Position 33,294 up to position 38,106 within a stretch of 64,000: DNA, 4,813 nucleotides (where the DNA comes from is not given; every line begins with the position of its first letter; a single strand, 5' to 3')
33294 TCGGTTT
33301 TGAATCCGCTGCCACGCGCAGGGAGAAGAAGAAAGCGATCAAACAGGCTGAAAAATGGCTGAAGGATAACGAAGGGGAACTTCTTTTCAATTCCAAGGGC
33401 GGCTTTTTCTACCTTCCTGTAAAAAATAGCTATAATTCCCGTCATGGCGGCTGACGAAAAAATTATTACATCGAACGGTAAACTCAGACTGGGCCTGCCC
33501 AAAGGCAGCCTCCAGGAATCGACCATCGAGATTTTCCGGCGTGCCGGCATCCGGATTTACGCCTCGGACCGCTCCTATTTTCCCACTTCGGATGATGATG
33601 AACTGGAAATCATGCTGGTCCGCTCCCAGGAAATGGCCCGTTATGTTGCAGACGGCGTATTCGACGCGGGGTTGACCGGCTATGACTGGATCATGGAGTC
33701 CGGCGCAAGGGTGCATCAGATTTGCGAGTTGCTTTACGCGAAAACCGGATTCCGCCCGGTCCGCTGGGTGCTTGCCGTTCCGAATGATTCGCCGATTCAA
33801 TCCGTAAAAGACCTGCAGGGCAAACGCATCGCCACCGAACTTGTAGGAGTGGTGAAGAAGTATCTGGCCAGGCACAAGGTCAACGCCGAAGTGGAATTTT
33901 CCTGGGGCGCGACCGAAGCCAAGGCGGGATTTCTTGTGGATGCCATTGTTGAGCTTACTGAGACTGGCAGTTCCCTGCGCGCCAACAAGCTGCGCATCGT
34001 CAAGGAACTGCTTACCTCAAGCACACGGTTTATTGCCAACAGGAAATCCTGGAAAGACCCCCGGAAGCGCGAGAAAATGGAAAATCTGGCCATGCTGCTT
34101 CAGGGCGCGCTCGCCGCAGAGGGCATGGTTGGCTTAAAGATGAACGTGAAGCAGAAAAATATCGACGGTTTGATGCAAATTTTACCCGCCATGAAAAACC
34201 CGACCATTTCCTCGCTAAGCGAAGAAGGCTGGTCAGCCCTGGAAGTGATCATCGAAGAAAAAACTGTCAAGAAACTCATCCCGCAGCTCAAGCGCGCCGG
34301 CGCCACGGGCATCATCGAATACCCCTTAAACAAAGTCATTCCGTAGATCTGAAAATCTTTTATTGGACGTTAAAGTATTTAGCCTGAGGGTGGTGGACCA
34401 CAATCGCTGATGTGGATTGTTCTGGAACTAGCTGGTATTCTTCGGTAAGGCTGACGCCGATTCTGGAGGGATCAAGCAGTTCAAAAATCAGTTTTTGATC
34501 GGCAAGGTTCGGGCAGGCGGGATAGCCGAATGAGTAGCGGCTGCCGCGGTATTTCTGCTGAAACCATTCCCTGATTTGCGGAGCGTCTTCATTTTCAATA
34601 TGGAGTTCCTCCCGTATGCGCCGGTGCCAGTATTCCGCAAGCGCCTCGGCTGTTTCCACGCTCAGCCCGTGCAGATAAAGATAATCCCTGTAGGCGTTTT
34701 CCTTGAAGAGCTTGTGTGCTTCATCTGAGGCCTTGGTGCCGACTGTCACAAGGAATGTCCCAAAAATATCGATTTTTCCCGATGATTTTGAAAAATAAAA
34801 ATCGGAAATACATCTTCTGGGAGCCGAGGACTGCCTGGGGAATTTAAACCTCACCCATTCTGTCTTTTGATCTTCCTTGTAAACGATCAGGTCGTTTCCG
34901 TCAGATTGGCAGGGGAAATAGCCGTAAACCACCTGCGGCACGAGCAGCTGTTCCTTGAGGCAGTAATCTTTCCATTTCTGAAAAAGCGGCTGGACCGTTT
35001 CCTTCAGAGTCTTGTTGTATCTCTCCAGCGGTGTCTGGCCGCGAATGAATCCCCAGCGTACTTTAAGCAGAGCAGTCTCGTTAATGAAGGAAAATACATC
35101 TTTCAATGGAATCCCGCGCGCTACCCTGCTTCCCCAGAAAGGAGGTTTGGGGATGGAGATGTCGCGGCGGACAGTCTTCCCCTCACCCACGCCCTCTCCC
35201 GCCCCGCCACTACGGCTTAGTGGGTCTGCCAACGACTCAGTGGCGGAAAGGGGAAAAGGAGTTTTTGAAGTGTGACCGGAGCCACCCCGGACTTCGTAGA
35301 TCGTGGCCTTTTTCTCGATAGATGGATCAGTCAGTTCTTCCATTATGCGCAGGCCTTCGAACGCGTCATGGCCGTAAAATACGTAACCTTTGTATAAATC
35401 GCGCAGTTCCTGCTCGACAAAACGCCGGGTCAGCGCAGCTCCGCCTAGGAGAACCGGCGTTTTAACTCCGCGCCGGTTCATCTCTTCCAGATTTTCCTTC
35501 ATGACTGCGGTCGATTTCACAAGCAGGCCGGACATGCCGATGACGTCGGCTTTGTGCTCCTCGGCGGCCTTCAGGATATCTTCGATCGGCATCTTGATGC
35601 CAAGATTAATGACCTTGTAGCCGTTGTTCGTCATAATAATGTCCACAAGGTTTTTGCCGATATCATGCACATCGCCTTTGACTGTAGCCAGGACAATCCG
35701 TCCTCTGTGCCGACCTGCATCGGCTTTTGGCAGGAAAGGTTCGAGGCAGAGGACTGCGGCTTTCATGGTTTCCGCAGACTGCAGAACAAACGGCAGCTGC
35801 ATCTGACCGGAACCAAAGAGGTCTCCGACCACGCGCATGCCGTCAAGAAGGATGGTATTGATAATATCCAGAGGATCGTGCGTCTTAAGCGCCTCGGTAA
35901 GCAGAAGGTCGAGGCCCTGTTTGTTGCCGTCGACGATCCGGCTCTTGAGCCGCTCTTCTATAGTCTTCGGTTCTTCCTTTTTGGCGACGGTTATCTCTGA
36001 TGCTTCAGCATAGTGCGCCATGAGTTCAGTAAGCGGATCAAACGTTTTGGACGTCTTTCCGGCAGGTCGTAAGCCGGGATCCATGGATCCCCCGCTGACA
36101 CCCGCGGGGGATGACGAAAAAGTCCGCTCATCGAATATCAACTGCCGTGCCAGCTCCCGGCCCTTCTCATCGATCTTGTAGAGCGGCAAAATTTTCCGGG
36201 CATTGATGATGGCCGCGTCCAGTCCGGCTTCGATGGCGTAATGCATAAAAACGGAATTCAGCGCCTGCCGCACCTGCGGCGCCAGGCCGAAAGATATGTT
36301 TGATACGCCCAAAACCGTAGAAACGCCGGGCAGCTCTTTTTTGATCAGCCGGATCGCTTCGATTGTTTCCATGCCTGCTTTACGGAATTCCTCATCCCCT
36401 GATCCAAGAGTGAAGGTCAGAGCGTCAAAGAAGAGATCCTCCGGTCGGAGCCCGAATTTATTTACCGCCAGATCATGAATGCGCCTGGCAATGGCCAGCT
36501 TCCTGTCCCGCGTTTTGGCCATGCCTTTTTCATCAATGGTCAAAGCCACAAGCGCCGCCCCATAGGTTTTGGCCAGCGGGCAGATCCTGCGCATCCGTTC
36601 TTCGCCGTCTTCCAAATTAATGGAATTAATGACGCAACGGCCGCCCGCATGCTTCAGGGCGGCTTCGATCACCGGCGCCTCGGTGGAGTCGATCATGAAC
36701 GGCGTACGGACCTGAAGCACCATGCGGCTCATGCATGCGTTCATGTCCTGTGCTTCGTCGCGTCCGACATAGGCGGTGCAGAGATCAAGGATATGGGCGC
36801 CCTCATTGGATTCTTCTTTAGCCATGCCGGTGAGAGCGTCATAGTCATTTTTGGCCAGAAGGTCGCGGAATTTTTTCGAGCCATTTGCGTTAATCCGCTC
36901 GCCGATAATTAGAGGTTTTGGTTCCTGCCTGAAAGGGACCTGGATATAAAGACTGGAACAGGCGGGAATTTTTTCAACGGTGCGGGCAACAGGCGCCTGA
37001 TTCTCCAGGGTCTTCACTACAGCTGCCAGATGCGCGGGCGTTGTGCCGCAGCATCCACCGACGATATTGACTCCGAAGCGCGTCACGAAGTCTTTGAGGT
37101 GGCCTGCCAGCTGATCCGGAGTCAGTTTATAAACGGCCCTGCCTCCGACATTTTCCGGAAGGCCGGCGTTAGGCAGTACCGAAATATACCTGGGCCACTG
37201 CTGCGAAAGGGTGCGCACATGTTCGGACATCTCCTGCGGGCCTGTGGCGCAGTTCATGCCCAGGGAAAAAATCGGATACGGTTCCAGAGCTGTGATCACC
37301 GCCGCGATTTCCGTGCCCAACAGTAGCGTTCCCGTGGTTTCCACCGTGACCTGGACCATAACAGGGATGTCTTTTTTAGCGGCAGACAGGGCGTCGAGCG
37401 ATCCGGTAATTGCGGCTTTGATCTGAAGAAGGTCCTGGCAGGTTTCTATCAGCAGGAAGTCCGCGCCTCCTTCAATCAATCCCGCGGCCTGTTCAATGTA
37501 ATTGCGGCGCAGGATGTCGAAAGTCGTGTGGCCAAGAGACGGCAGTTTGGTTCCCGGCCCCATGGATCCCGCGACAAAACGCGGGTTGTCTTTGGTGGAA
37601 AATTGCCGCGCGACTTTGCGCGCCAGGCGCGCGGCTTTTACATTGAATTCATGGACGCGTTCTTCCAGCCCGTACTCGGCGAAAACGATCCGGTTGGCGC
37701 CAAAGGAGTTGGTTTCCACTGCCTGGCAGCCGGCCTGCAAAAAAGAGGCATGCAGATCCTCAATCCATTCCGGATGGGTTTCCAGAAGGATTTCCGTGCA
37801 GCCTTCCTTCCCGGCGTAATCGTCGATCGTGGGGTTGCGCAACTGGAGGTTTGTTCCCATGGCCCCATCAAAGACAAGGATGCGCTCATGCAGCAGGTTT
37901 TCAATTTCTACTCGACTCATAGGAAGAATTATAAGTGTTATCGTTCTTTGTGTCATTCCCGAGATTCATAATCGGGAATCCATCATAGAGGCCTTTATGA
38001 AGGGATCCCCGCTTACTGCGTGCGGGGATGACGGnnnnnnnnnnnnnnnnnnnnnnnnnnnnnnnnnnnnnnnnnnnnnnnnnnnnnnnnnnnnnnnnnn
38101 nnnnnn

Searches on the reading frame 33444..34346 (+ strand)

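Call 15: search_protein_families(library=pfam, proteins=[window:33444-34346:+], max_evalue=0.001)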
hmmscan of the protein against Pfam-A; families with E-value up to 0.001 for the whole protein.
window:33444-34346:+ (300 aa): 3 families
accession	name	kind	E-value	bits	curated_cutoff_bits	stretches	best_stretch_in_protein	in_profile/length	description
PF01634.23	HisG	-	9.7e-43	146.3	25.5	1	60-220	1-157/158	ATP phosphoribosyltransferase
PF08029.16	HisG_C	-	1.9e-24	86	23.5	1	225-297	1-73/73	HisG, C-terminal domain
PF12974.12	Phosphonate-bd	-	0.00032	20.6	27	0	101-131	80-110/242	ABC transporter, phosphonate, periplasmic substrate-binding protein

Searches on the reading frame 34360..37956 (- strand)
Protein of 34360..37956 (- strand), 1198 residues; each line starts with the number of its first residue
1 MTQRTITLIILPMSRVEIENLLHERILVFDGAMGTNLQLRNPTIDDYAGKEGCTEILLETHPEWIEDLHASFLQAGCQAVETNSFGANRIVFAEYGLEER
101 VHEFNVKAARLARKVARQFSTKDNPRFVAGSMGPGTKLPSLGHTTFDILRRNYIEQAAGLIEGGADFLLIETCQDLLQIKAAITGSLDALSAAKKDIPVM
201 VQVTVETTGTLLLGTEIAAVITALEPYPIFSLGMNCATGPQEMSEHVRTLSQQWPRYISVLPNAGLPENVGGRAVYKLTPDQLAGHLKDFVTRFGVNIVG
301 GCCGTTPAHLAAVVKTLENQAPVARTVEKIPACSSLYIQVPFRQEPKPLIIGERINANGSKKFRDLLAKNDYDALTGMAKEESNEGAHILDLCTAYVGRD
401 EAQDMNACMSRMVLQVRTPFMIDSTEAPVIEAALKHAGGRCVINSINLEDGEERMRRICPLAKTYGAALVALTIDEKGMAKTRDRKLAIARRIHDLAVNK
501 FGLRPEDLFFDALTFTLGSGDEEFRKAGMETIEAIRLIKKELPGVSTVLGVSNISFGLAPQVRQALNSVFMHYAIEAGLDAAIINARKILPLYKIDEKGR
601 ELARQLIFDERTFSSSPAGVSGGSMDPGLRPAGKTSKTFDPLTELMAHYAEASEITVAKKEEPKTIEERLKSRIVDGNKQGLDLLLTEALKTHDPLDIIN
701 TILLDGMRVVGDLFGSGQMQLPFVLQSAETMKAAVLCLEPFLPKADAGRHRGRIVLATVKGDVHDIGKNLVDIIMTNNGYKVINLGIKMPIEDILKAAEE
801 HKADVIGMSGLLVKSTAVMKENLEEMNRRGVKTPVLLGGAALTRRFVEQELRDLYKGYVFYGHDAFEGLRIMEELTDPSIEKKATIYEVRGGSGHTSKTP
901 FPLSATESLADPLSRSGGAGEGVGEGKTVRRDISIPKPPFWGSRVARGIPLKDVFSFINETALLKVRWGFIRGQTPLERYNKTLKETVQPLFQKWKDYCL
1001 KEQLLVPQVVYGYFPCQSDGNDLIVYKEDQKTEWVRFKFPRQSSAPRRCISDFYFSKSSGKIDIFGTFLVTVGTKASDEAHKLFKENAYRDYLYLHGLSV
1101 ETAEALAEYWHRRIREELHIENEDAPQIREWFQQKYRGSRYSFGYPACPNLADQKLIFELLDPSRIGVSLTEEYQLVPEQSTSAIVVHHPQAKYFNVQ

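Call 15: search_protein_families(library=pfam, proteins=[window:34360-37956:-], max_evalue=0.001)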
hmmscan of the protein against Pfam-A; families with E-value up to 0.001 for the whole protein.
window:34360-37956:- (1198 aa): 5 families
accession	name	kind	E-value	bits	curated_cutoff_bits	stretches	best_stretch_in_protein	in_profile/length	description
PF02574.22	S-methyl_trans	-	6.8e-83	279.2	22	1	27-316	1-282/283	Homocysteine S-methyltransferase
PF02965.22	Met_synt_B12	-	1.7e-41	142.9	25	1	997-1197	49-257/273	Vitamin B12 dependent methionine synthase, activation domain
PF00809.28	Pterin_bind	-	7.6e-41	140.8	25.5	1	352-585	1-244/244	Pterin binding enzyme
PF02607.22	B12-binding_2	-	2.8e-21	75.9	23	1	667-736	2-71/74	B12 binding domain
PF02310.24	B12-binding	-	3.2e-21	75.8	32.1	1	752-869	1-120/121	B12 binding domain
